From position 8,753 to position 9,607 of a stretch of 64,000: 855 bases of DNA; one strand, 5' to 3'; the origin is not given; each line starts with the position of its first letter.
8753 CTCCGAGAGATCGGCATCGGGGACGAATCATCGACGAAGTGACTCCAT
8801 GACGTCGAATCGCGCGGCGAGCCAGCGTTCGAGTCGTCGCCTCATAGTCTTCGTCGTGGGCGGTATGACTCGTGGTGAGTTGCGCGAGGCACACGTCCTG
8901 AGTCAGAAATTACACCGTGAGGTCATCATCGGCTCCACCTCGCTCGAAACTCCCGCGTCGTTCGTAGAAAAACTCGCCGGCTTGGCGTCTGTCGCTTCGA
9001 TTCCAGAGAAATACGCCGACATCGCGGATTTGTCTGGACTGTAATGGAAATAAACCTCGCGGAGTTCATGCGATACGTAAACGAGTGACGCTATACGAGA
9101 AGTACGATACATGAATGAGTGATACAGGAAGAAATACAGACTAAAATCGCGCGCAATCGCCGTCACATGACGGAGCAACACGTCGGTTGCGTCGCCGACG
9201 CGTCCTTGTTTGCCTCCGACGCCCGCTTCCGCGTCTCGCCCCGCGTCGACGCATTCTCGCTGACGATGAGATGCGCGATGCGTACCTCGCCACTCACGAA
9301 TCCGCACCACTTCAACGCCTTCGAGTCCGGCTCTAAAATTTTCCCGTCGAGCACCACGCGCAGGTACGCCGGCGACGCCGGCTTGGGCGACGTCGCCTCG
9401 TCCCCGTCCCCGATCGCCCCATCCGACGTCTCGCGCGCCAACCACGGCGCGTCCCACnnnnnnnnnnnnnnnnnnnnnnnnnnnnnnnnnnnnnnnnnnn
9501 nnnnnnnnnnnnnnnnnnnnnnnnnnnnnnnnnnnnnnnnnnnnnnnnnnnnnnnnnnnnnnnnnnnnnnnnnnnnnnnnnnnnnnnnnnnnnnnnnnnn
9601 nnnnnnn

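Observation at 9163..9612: Ubiquitin-fold protein ending in a CaaX box (CCSVM): MUB-like lipid-anchored ubiquitin-fold protein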

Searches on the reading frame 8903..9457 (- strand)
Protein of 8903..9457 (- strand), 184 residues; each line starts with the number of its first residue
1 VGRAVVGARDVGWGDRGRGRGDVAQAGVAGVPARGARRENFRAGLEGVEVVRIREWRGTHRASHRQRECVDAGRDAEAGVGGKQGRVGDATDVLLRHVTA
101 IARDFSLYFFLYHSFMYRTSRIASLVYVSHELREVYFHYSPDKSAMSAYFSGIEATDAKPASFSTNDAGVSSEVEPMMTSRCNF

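Call 62: search_protein_families(library=pfam, proteins=[window:8903-9457:-], max_evalue=0.01)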
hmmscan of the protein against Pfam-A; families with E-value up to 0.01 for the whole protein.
window:8903-9457:- (184 aa): 0 families
